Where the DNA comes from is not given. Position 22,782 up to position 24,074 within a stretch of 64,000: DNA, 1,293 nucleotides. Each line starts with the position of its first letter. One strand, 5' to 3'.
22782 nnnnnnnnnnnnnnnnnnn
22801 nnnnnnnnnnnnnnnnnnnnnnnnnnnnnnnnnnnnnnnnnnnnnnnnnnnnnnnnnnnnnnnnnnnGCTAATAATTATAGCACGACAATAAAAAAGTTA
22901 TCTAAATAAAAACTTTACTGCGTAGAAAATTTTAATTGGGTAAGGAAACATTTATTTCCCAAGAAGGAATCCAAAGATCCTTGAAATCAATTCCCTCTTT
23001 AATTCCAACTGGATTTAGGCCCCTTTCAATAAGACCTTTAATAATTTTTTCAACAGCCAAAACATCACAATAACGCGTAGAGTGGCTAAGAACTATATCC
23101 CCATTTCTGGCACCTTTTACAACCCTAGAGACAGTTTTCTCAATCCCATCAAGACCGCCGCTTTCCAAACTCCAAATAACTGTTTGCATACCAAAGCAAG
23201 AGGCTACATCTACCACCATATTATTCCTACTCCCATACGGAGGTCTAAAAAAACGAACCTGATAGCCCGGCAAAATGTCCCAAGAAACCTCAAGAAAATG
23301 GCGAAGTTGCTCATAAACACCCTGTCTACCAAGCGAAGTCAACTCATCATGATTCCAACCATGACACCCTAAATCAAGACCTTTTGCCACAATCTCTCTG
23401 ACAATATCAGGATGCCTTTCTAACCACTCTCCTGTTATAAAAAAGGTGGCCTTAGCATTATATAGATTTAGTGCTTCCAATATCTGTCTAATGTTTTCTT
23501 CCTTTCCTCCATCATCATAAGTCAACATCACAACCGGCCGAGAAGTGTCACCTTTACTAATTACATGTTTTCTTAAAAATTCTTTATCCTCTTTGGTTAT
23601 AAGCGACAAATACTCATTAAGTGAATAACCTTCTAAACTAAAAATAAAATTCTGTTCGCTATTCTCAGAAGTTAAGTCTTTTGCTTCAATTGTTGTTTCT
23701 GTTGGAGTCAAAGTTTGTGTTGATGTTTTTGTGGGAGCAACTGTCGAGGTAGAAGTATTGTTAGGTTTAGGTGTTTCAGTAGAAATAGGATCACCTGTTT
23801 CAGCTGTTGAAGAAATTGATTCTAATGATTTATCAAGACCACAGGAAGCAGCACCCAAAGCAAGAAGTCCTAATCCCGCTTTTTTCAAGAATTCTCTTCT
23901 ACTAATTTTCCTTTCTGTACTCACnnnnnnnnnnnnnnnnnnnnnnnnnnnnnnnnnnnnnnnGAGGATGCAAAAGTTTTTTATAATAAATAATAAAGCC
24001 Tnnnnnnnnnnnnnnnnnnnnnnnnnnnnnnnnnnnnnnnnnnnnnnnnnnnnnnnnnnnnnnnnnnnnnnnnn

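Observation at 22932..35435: Three Tat-signal lipoprotein genes share an identical promoter, GTG start and N-terminal module but carry different C-terminal domains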

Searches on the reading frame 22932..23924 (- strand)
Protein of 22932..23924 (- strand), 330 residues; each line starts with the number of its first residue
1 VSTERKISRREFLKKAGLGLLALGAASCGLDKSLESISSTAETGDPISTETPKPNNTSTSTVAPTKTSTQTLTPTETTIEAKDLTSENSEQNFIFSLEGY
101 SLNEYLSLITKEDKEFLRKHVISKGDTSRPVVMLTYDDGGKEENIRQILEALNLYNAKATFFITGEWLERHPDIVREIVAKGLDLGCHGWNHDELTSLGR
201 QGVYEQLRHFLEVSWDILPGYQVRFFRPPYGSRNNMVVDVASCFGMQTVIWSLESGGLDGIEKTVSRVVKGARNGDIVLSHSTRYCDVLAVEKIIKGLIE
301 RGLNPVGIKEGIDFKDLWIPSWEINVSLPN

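Call 5: search_protein_families(library=pfam, proteins=[window:22932-23924:-], max_evalue=0.1)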
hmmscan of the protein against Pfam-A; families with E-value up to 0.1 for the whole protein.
window:22932-23924:- (330 aa): 1 family
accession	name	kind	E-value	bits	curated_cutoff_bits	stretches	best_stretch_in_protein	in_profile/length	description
PF01522.26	Polysacc_deac_1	-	2.4e-30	105.5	23.1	1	124-249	1-124/124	Polysaccharide deacetylase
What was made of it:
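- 22932..23924 (-): Gene A: RR-signal lipoprotein with an S/T/P linker and a CE4 polysaccharide deacetylase domain (330 aa from the GTG). PF01522 E 2.4e-30 (call 5).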

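Call 6: search_protein_families(library=ncbifam, proteins=[window:22932-23924:-], max_evalue=0.1)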
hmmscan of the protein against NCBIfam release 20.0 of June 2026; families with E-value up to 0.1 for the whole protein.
window:22932-23924:- (330 aa): 13 families
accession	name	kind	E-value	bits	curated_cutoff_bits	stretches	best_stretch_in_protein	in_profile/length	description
TIGR02764.1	spore_ybaN_pdaB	equivalog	5.9e-37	127.3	237.4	1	126-310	2-189/191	polysaccharide deacetylase family sporulation protein PdaB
TIGR02873.1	spore_ylxY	hypoth_equivalog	1.8e-29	102.8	391.5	1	117-307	72-262/268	probable sporulation protein, polysaccharide deacetylase family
TIGR04243.1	nodulat_NodB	equivalog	4.5e-27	94.8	240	1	131-287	3-161/197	chitooligosaccharide deacetylase NodB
TIGR02884.1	spore_pdaA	equivalog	1e-26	94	298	1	107-303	13-215/224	delta-lactam-biosynthetic de-N-acetylase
NF045821.1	PgAcgDacpgdA1_Bac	equivalog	6.5e-25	87.6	400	1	129-302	87-265/282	peptidoglycan-N-acetylglucosamine deacetylase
NF045820.1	PgAcgDacpgdA_Strep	equivalog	1.2e-21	77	800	1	108-310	249-446/463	peptidoglycan-N-acetylglucosamine deacetylase PgdA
NF045822.1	PgAcgDacpgdA2_Bac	equivalog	7.8e-16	58.2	400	1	107-304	46-254/274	peptidoglycan-N-acetylglucosamine deacetylase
TIGR03006.1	pepcterm_polyde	equivalog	5e-14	52.1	276.2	1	142-230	33-120/272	XrtA system polysaccharide deacetylase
TIGR01409.1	TAT_signal_seq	domain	0.0013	18.9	16.7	1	7-27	1-21/29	twin-arginine translocation signal domain-containing protein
TIGR03212.1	uraD_N-term-dom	equivalog_domain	0.0063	15.6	424.6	1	144-214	78-148/297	allantoinase PuuE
TIGR03938.2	deacetyl_PgaB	equivalog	0.017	13.4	321.9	0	131-173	65-106/621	poly-beta-1,6-N-acetyl-D-glucosamine N-deacetylase PgaB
TIGR02811.1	formate_TAT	hypoth_equivalog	0.023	15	48.45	1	4-27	6-29/66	formate dehydrogenase region TAT target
NF038009.1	TatB_1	subfamily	0.046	14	100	0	5-41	12-44/70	twin-arginine translocation system-associated protein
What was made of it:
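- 22932..23924 (-): TIGR01409 18.9 bits against a 16.7 cutoff (call 6).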
